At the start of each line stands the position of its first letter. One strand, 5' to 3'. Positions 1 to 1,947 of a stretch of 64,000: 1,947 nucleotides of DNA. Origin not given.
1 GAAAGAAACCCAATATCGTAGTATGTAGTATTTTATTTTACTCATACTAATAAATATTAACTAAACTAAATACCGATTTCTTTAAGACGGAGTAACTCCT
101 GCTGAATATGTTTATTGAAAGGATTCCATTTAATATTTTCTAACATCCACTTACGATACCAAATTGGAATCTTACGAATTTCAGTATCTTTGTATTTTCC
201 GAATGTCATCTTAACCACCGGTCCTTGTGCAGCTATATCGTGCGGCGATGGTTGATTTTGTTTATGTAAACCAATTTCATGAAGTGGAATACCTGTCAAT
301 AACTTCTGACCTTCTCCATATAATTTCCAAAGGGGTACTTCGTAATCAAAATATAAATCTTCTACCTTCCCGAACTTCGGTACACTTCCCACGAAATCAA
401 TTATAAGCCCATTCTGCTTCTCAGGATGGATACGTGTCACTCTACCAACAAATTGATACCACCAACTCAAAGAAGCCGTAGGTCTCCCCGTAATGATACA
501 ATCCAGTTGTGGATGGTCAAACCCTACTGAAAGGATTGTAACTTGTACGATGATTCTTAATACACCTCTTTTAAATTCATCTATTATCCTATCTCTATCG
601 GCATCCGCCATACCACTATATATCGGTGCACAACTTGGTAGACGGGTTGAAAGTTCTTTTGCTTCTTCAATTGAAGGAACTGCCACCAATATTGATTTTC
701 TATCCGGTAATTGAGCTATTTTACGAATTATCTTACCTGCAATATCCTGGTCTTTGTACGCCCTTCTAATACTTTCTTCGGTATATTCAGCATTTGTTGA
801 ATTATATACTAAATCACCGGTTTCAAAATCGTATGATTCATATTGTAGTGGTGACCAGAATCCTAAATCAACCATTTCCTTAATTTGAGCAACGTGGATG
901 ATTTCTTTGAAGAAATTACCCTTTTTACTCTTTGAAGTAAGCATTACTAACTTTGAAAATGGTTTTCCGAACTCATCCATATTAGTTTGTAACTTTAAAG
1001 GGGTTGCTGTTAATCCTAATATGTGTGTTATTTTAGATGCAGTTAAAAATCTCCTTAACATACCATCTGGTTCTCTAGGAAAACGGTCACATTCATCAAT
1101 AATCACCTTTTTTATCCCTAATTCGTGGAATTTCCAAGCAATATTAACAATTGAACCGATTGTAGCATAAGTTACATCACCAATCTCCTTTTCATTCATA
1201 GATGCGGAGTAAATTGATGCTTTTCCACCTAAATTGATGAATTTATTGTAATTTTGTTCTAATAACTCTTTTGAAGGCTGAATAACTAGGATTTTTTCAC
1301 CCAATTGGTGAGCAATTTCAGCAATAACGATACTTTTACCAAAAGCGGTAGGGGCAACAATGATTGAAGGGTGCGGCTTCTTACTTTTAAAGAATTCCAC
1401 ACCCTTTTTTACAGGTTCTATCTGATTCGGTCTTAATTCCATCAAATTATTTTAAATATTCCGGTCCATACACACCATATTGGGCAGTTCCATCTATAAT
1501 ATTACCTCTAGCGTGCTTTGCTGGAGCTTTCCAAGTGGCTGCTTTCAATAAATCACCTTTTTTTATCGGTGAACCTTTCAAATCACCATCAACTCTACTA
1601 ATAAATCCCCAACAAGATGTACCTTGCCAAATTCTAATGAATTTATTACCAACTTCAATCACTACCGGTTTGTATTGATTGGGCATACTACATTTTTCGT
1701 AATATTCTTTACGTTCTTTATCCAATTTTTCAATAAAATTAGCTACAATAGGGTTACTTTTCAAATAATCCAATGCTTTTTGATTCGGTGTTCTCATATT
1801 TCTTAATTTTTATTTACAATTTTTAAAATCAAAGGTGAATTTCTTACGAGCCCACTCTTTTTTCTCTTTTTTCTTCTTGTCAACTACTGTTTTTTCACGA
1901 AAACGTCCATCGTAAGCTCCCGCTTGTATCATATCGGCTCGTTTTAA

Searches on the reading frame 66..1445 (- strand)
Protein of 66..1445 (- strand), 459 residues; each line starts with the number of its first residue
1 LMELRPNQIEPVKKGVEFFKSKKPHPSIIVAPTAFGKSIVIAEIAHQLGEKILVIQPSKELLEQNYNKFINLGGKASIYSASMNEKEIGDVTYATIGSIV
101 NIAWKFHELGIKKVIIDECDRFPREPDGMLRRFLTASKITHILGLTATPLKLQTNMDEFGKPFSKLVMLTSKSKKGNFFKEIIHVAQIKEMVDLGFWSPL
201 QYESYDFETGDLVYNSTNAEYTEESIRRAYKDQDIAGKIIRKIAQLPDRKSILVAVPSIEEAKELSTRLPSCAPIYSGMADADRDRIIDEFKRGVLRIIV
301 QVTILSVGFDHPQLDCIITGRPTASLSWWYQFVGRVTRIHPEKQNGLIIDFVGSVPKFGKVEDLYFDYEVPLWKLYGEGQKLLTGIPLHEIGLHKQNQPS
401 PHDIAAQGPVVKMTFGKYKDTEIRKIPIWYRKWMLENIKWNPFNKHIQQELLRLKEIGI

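Call 10: search_protein_families(library=pfam, proteins=[window:66-1445:-])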
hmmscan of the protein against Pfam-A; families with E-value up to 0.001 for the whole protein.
window:66-1445:- (459 aa): 4 families
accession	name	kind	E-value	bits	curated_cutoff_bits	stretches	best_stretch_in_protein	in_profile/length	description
PF04851.21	ResIII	-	8.7e-16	58.7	22.5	1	2-149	2-162/164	Type III restriction enzyme, res subunit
PF00271.37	Helicase_C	-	2.2e-14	54.1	23.5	1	246-339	12-109/110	Helicase conserved C-terminal domain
PF00270.35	DEAD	-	8.8e-11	42.3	26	1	27-149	17-160/167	DEAD/DEAH box helicase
PF18766.7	SWI2_SNF2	-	0.00071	19.7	26.7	0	8-205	2-193/221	SWI2/SNF2 ATPase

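Call 11: search_protein_families(library=phrogs, proteins=[window:66-1445:-])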
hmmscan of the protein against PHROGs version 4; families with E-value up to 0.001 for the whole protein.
window:66-1445:- (459 aa): 10 families
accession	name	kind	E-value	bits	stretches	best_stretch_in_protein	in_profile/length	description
phrog_16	-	DNA, RNA and nucleotide metabolism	3.1e-67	228.6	1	1-355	270-603/986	DNA helicase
phrog_62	-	DNA, RNA and nucleotide metabolism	3.9e-09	35.5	1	247-343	1001-1101/1881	DNA helicase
phrog_9690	-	DNA, RNA and nucleotide metabolism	2.3e-08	34.5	1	180-354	92-271/306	DNA helicase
phrog_6819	-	DNA, RNA and nucleotide metabolism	1.3e-06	28.1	0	10-71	23-83/645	Holliday junction branch migration helicase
phrog_2488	-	DNA, RNA and nucleotide metabolism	7.5e-06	26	1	4-72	19-94/579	DNA helicase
phrog_34481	-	unknown function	3.2e-05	24.8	1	21-88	47-117/132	-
phrog_16694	-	unknown function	0.00025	20.1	0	285-352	605-675/1010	-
phrog_16259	-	DNA, RNA and nucleotide metabolism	0.00044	20.6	1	27-121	135-235/330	DNA helicase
phrog_34613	-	unknown function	0.00078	18.7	0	277-339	503-566/666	-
phrog_3830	-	unknown function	0.00088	18.6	0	280-355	622-697/1032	-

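Call 12: search_dna_similar(query=window:66-1445:-, collection=phages, mode=protein, max_rows=15)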
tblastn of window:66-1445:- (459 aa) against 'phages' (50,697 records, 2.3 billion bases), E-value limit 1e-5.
Records with a match: 2318; places in all: 2323; records where one place covers at least 80% of the query: 261.
Best place of each record, by identity: <60% 2318.
By first word of the organism name: Mycobacterium 507; Vibrio 431; Streptococcus 262; Escherichia 109; Pseudomonas 107; Klebsiella 106; Salmonella 63; Stx2a-converting 62; Xanthomonas 55; Brucella 41; and 92 more.
By host as written in the record: - 468; Mycobacterium smegmatis mc2 155 366; Streptococcus thermophilus 102; Mycobacterium smegmatis mc#155 80; Klebsiella pneumoniae 63; Vibrio lentus 36; Escherichia coli 35; Pseudomonas aeruginosa 33; and 519 more.
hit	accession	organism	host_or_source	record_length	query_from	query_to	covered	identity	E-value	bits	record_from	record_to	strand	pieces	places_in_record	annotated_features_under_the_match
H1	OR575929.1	phage csAssE-Sib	human gut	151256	3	445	97%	37.2%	7e-92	310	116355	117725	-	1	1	ATP-dependent DNA helicase | hypothetical protein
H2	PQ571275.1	Bacteroides phage BS-TP2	Bacteroides salyersiae BG8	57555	2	382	83%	37.3%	5e-72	253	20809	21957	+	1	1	DNA helicase | HNH endonuclease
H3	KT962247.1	Cellulophaga phage phi17:2_18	Cellulophaga baltica #18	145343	6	389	84%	37.0%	5e-65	233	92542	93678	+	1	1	helicase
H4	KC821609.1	Cellulophaga phage phi17:2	Cellulophaga baltica #17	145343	6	389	84%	37.0%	5e-65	233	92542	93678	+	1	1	helicase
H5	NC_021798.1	Cellulophaga phage phi17:2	Cellulophaga baltica #17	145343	6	389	84%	37.0%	5e-65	233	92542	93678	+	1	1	helicase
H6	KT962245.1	Cellulophaga phage phi4:1_13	Cellulophaga baltica #13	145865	6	389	84%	37.0%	5e-65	232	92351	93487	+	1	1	helicase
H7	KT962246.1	Cellulophaga phage phi4:1_18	Cellulophaga baltica #18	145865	6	389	84%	37.0%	5e-65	232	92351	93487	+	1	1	helicase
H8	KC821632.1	Cellulophaga phage phi4:1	Cellulophaga baltica #4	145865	6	389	84%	37.0%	5e-65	232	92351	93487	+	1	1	helicase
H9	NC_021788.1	Cellulophaga phage phi4:1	Cellulophaga baltica #4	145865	6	389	84%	37.0%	5e-65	232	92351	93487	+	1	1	helicase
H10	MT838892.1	Bacteriophage sp.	human fecal samples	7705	5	382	82%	37.3%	1e-72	254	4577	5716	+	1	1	record has no annotation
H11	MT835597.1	Bacteriophage sp.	human fecal samples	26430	2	364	79%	38.5%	1e-64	231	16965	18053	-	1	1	record has no annotation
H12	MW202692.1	Caudoviricetes sp.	Manatee Spring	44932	4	369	80%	35.1%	2e-49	187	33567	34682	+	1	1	type I site specific restriction modification protein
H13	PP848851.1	Klebsiella phage vB_Kpn2-P2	Klebsiella pneumoniae Kpn2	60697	1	424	92%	28.1%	7e-30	129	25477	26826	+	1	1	DNA helicase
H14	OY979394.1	Klebsiella phage vB_Kpn_K9PH25C2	-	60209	1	424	92%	28.1%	9e-30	129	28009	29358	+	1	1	DNA helicase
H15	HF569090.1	Brucella phage R/C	Brucella sp.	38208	4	390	84%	30.3%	4e-36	147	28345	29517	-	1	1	R/C_ORF45: putative helicase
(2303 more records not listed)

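Call 43: find_encoding_contigs(protein=window:66-1445:-, flank=10000, max_places=2)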
Protein window:66-1445:- (459 aa): no gene with exactly this product is on record in the collection.

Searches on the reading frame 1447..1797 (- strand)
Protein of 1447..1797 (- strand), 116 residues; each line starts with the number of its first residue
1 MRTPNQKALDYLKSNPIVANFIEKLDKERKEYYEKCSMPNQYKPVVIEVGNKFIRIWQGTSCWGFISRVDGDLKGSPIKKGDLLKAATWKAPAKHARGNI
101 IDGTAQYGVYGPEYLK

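Call 31: search_protein_families(library=pfam, max_evalue=0.01, proteins=[window:1447-1797:-])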
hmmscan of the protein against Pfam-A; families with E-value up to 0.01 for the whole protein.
window:1447-1797:- (116 aa): 1 family
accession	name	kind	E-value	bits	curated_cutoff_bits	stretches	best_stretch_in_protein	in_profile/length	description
PF24835.1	DUF7717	-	6.5e-05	23.5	27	1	44-102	44-97/117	Family of unknown function (DUF7717)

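Call 46: find_encoding_contigs(protein=window:1447-1797:-, flank=10000, max_places=1)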
Protein window:1447-1797:- (116 aa): 16 contigs read that carry it; 1 place shown.
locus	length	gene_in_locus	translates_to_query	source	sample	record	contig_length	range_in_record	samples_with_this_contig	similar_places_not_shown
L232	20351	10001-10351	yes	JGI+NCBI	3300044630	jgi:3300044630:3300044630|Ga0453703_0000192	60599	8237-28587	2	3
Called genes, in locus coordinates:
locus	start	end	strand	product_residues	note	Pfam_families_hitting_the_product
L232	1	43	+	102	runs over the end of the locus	-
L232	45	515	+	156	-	-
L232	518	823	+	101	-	-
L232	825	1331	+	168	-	PF00156:Pribosyltran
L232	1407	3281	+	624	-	-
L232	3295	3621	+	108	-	PF12680:SnoaL_2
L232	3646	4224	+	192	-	-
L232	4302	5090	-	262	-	-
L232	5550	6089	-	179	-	PF13521:AAA_28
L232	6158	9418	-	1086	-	PF13620:CarboxypepD_reg, PF13715:CarbopepD_reg_2, PF07715:Plug (faint), PF25183:OMP_b-brl_4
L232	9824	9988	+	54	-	-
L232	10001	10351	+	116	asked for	-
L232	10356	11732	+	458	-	PF00270:DEAD, PF04851:ResIII, PF00271:Helicase_C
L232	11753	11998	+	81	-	-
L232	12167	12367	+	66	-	-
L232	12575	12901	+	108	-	PF11753:DUF3310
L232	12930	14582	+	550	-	-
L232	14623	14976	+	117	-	-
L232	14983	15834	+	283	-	PF02562:PhoH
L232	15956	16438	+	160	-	PF06941:NT5C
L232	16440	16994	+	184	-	-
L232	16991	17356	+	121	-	-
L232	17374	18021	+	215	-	-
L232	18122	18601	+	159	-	PF00011:HSP20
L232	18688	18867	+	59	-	-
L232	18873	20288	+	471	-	-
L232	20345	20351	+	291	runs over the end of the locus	PF03851:UvdE, PF01261:AP_endonuc_2 (weak)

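Call 52: search_protein_families(library=phrogs, max_evalue=0.01, proteins=[L232:12930-14582:+, L232:18873-20288:+])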
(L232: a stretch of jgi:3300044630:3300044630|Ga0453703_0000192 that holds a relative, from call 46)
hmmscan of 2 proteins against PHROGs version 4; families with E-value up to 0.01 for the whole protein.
L232:12930-14582:+ (550 aa): 0 families

L232:18873-20288:+ (471 aa): 1 family
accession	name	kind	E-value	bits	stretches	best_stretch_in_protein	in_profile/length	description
phrog_23341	-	unknown function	0.0038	17.7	1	103-193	131-216/252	-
